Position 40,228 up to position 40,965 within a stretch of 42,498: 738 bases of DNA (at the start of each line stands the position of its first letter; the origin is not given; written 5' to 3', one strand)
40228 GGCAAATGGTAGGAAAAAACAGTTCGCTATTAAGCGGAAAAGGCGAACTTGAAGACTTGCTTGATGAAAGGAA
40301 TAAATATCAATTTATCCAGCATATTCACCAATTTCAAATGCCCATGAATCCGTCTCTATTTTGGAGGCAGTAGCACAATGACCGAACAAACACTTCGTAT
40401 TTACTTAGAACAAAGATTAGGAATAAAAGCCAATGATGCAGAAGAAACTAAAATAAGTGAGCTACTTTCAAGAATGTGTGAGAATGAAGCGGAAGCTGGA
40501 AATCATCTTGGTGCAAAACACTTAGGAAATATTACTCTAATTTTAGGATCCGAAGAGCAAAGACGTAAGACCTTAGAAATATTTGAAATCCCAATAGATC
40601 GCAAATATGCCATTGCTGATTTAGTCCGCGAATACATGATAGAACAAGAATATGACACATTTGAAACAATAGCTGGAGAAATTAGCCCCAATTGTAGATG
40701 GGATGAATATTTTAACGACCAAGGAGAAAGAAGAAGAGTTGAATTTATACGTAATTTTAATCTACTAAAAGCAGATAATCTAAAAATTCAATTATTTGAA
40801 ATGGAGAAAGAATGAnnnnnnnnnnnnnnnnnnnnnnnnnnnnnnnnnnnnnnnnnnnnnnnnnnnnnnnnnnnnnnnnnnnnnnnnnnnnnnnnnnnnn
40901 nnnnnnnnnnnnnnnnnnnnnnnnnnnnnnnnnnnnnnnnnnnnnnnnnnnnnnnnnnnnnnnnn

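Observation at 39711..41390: Three-gene operon of acidic soluble unknowns with paralogous N-termini and a divergent partner gene, inserted between trpS and thrS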

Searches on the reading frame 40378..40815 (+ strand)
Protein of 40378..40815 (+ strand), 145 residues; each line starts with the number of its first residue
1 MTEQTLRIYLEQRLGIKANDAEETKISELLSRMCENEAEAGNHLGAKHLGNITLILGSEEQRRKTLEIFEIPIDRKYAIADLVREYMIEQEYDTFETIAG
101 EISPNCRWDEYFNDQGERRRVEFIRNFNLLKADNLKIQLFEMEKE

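Call 4: search_protein_families(library=pfam, max_evalue=1, proteins=[window:40378-40812:+])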
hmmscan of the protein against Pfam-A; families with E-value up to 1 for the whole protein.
seq(145 aa): 0 families

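Call 5: search_protein_families(library=padloc, max_evalue=1, proteins=[window:40378-40812:+])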
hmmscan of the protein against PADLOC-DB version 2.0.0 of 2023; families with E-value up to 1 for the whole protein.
seq(145 aa): 0 families

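Call 10: find_encoding_contigs(protein=window:40378-40815:+, flank=10000, max_places=10)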
Protein window:40378-40815:+ (145 aa): 2 contigs read that carry it; 2 places shown.
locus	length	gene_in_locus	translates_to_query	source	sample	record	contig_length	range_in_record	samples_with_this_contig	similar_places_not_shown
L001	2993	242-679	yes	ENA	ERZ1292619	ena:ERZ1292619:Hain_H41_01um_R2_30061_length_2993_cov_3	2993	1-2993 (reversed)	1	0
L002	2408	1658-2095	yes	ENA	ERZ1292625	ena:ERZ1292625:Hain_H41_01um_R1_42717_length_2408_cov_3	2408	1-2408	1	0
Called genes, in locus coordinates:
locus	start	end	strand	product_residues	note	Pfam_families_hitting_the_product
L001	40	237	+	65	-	-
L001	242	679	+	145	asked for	-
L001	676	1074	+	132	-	-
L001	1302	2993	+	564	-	?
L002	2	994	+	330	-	?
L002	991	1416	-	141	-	-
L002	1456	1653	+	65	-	-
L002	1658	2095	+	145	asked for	-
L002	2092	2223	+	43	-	-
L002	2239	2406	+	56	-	?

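Call 11: find_homologous_proteins(query=window:40378-40812:+, max_evalue=0.01)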
Query seq(145 aa) (145 aa): 2 proteins with E <= 0.01 among 19 candidates.
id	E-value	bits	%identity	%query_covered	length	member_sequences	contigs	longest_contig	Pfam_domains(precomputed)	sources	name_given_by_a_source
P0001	9.8e-89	313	100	100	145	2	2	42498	-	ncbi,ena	-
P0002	9.7e-64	232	76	99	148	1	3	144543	-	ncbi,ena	ncbi:MAG: hypothetical protein AABW79_01625 [Nanoarchaeota archaeon]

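Call 12: find_encoding_contigs(protein=P0002, flank=10000, max_places=6)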
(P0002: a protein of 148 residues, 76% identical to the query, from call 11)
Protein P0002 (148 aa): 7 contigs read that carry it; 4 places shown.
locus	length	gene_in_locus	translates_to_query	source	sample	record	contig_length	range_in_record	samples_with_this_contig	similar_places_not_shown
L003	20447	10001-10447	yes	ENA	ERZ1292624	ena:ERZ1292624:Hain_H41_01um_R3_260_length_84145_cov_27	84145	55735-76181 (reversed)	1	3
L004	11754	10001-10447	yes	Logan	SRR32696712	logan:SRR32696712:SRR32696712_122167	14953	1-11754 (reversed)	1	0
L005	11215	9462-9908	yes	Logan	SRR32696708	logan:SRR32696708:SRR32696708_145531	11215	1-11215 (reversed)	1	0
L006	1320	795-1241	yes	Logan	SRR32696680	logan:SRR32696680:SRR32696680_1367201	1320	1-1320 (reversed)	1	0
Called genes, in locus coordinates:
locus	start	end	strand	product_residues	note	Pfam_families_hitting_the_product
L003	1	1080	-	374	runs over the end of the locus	PF00266:Aminotran_5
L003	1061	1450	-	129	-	-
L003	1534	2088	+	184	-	PF25474:TPR_TmcB (faint), PF04011:LemA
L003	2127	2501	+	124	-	-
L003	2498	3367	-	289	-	PF17773:UPF0176_N, PF00581:Rhodanese, PF12368:Rhodanese_C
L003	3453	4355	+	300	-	PF01435:Peptidase_M48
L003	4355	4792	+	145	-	PF07866:DUF1653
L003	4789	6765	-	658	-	-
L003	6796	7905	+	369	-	PF00579:tRNA-synt_1b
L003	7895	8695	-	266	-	-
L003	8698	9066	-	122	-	-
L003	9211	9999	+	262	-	-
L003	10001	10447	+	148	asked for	-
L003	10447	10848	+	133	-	-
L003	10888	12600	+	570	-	PF08915:tRNA-Thr_ED, PF00587:tRNA-synt_2b, PF03129:HGTP_anticodon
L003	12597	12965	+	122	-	-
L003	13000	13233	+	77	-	PF26688:RHH_12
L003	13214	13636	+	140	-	PF01850:PIN (weak), PF10130:PIN_2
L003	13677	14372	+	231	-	-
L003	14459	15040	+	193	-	PF01909:NTP_transf_2 (weak), PF18765:Polbeta (weak)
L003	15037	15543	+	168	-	PF05168:HEPN (weak)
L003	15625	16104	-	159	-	-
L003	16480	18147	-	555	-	PF00749:tRNA-synt_1c, PF03950:tRNA-synt_1c_C, PF20974:tRNA-synt_1c_C2 (weak)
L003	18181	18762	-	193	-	PF12917:YfbR-like, PF13023:HD_3, PF01966:HD (weak)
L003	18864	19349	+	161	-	PF01909:NTP_transf_2 (weak), PF18765:Polbeta (weak)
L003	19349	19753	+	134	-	-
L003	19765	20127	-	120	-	-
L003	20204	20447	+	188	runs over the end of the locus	-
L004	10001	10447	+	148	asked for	-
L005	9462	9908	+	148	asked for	-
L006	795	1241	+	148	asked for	-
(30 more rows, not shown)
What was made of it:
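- The relative L003 has RHH-PIN and MNT-HEPN pairs a few kb downstream of thrS (call 12).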

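Call 15: search_protein_families(library=pfam, max_evalue=1, proteins=[L003:9211-9999:+, L003:7895-8695:-, L003:8698-9066:-, L003:10001-10447:+, L003:10447-10848:+, L003:12597-12965:+])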
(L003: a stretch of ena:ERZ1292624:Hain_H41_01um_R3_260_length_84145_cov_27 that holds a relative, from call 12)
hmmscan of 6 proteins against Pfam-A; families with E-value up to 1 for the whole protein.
L003:9211-9999:+ (262 aa): 0 families

L003:7895-8695:- (266 aa): 0 families

L003:8698-9066:- (122 aa): 1 family
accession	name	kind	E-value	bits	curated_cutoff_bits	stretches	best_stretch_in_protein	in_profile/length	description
PF06503.17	DUF1101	-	0.11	11.8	27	1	44-106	35-91/363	Protein of unknown function (DUF1101)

L003:10001-10447:+ (148 aa): 0 families

L003:10447-10848:+ (133 aa): 0 families

L003:12597-12965:+ (122 aa): 0 families

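Call 16: search_protein_families(library=phrogs, max_evalue=1, proteins=[L003:9211-9999:+, L003:7895-8695:-, L003:8698-9066:-, window:40378-40815:+])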
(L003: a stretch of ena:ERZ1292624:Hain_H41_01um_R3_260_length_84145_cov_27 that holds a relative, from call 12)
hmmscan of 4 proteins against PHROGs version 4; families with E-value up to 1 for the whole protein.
L003:9211-9999:+ (262 aa): 0 families

L003:7895-8695:- (266 aa): 0 families

L003:8698-9066:- (122 aa): 0 families

window:40378-40815:+ (145 aa): 0 families

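Call 30: predict_structure(alignment_id=A1)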
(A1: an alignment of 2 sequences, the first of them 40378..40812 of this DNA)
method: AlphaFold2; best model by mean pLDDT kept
length: 145 residues; sequences in the alignment: 2
mean_pLDDT: 41.5   pTM: 0.32
mean pLDDT of the five models: 41.5, 37.1, 35.7, 35.5, 34.5
residues with pLDDT >= 90: 0; 70-90: 0; 50-70: 7; < 50: 138
segments of 3 or more residues with pLDDT < 50: 1-62, 72-138, 140-145
pLDDT, mean of each block of 10 residues (from residue 1): 42 44 46 40 37 34 49 45 45 38 35 39 39 47 41
secondary structure, 60 per line:
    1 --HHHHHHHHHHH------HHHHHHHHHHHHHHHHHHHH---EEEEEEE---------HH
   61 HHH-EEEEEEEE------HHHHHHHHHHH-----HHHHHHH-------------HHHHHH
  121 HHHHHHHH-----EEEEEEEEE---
elements in order: H3-13 H20-39 E43-49 H59-63 E65-72 H79-89 H95-101 H115-128 E134-142

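Call 35: search_protein_representatives(alignment_id=A1)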
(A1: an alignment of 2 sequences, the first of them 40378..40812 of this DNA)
Query: 2 sequences, 149 profile positions. Proteins with E-value up to 0.001 (for the whole library): 2; up to 1e-10: 2; up to 1e-30: 2. The best 2 are listed.
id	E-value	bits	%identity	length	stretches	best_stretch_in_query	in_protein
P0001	4.2e-88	309.3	-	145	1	1-149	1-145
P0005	3.3e-34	134.3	-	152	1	3-148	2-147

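Call 39: find_encoding_contigs(protein=P0005, flank=8000, max_places=6)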
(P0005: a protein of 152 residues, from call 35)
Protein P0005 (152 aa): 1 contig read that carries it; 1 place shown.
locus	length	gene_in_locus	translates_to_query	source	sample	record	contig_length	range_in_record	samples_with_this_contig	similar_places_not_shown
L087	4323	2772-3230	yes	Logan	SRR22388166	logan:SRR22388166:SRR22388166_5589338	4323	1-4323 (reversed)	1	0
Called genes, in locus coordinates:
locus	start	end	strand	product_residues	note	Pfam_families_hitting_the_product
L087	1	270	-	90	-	?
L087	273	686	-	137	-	-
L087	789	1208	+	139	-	-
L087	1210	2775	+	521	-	-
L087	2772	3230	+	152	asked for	-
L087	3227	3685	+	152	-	-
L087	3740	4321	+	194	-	?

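Call 42: search_protein_families(library=pfam, max_evalue=5, proteins=[L087:1210-2772:+, L087:789-1205:+, L087:273-683:-, L087:2772-3227:+, L087:3227-3682:+])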
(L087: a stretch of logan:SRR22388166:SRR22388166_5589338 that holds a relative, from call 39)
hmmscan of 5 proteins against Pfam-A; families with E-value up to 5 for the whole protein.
L087:1210-2772:+ (521 aa): 1 family
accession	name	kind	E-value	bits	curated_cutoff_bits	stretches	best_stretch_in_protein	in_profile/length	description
PF20553.4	Methyltransf_35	-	0.17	11.6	27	1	7-146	7-145/309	Putative O-methyltransferase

L087:789-1205:+ (139 aa): 1 family
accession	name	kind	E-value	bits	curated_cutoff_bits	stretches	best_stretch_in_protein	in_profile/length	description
PF18956.5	DUF5699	-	0.35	11.5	29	1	63-76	39-52/61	Family of unknown function (DUF5699)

L087:273-683:- (136 aa): 1 family
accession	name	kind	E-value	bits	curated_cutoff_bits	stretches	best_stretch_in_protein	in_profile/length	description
PF11537.13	NitrOD5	-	0.11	13.1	27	1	109-131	42-64/94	Nitrosopumilus output domain 5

L087:2772-3227:+ (152 aa): 0 families

L087:3227-3682:+ (152 aa): 1 family
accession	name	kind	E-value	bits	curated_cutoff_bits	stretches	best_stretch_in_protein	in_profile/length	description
PF10726.14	DUF2518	-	0.013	15.6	25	1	14-52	84-122/145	Protein of function (DUF2518)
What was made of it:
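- On DNA-binding transcription regulator (HTH/RHH): No domain hit (calls 4, 42).
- On TPR or helical-repeat adaptor: Pfam gave no TPR hit (calls 4, 42).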

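Call 43: search_protein_families(library=ncbifam, max_evalue=5, proteins=[L087:1210-2772:+, L087:789-1205:+, L087:273-683:-, L087:2772-3227:+, L087:3227-3682:+])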
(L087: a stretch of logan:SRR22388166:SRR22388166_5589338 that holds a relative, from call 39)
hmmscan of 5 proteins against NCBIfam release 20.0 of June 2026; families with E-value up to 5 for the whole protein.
L087:1210-2772:+ (521 aa): 1 family
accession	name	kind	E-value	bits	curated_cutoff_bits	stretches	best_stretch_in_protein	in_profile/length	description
NF004688.0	PRK06030.1-3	equivalog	0.13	12.3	136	1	477-509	31-66/123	hypothetical protein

L087:789-1205:+ (139 aa): 0 families

L087:273-683:- (136 aa): 0 families

L087:2772-3227:+ (152 aa): 0 families

L087:3227-3682:+ (152 aa): 0 families

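Call 44: search_solved_structures(query=L087:1210-2772:+, max_evalue=10)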
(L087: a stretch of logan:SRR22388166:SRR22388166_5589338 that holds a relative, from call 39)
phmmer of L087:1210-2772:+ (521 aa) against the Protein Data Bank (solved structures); distinct sequences matched with E-value up to 10: 8.
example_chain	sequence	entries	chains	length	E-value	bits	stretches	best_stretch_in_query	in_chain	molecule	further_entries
3flk_A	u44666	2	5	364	0.17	13.9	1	117-173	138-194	Tartrate dehydrogenase/decarboxylase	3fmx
5cyu_A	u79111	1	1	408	0.51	12.3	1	391-467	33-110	Conserved membrane protein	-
6cwp_A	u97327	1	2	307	0.54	12.2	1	329-377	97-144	Ribonucleotide reductase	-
6cwq_A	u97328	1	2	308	0.55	12.2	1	329-377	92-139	Ribonucleotide reductase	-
1vlm_A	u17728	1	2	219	0.57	12.1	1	47-128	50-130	SAM-dependent methyltransferase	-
8dq5_A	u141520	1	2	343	0.64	11.9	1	329-377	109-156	Ribonucleoside-diphosphate reductase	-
6cwo_A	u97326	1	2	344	0.65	11.9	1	329-377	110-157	Ribonucleotide reductase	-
8dq4_A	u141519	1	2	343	0.89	11.5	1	329-376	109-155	Ribonucleoside-diphosphate reductase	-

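Call 52: find_homologous_proteins(query=A6, max_evalue=0.1)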
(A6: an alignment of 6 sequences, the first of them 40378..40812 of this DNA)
Query A6 (6 sequences) (145 aa, profile of the alignment): 6 proteins with E <= 0.1 among 1048 candidates.
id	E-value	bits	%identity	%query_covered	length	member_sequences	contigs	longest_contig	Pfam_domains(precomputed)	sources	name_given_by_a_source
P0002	1.1e-60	222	76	99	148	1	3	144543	-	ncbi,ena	ncbi:MAG: hypothetical protein AABW79_01625 [Nanoarchaeota archaeon]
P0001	2.1e-58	215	100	100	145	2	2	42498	-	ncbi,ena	-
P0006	1.1e-44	170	29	63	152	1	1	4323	-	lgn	-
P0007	4.5e-43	165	35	50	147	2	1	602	-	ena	-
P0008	2.9e-35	140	26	31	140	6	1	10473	-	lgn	-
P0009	8.1e-30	122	30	46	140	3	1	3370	-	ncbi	-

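Call 54: find_encoding_contigs(protein=P0009, flank=8000, max_places=6)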
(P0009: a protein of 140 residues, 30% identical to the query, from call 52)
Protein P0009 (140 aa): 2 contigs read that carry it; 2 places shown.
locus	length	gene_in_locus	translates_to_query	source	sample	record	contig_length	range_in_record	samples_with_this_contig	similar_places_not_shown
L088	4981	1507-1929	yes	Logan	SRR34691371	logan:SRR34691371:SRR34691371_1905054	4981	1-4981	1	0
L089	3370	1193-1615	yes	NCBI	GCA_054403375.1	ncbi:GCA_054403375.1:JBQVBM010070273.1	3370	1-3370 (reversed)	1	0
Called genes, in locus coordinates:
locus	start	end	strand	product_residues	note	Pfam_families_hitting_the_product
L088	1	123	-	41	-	?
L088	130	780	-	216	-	-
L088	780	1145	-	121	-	-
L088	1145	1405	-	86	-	-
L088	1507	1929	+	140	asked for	-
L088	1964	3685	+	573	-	PF08915:tRNA-Thr_ED, PF00587:tRNA-synt_2b, PF03129:HGTP_anticodon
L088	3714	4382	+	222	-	-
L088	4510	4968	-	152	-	-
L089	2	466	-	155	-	?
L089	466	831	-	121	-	-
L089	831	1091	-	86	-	-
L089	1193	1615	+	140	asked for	-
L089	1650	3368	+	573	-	?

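Call 59: find_related_loci(query=L087:1210-2772:+, collection=viral_contigs, flank=8000)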
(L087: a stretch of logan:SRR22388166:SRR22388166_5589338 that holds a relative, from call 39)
Query L087:1210-2772:+ (521 aa) in viral_contigs; peptide patterns used: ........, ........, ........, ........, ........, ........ (x = any residue, [..] = any of these).
10 stretches matched a pattern, but none encodes a relative of the query by tblastn (E <= 1e-3).

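Call 60: find_related_loci(query=A6, collection=viral_contigs, flank=8000)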
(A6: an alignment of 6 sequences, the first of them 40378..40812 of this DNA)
Query A6 (145 aa) in viral_contigs; peptide patterns used: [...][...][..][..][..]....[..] (x = any residue, [..] = any of these).
146 stretches matched a pattern, but none encodes a relative of the query by tblastn (E <= 1e-3).
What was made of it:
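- Tried and rejected: Scans of IMG/VR for the 521-aa protein and for the Q2 family found no relatives (calls 59, 60).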

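Call 62: find_related_loci(query=A5, collection=metagenome_contigs, flank=8000)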
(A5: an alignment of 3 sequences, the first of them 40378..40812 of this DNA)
Query A5 (145 aa) in metagenome_contigs; peptide patterns used: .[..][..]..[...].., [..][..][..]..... (x = any residue, [..] = any of these).
102 stretches matched a pattern; 2 encode a relative of the query (tblastn E <= 1e-3); 2 distinct loci.
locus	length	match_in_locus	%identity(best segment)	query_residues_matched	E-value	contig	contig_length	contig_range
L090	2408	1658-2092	100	1-145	5e-100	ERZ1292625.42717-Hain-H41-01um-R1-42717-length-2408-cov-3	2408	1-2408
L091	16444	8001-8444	76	1-144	7e-73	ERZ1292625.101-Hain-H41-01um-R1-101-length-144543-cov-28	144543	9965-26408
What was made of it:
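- There are only about 7 clusters in 5.8 billion protein clusters / 1.84 billion representatives, all next to thrS (calls 11, 35, 52, 54, 62). No viral or other context was found (calls 52, 59, 60, 62).
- Tried and rejected: The JGI metagenome scan returned only the same Hainich contigs (call 62).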

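Call 74: search_solved_structures(query=A6, max_evalue=10)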
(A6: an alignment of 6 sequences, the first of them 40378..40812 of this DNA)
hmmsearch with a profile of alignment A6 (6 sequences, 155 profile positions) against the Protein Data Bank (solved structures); distinct sequences matched with E-value up to 10: 5.
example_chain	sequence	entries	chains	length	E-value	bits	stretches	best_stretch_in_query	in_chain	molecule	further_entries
6ef4_A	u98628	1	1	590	0.096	16.1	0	26-118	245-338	Serine/threonine-protein phosphatase 2A 65 kDa regulatory subunit A alpha isoform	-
6z1p_By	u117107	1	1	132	0.31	14.5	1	69-146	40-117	mS33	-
7lgr_A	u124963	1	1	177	1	12.8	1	65-103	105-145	Collagen-binding adhesin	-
21fy_C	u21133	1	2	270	1.5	12.2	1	50-87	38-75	PptA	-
6x1o_A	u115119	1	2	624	1.7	12.1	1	73-109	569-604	Formaldehyde:ferredoxin oxidoreductase wor5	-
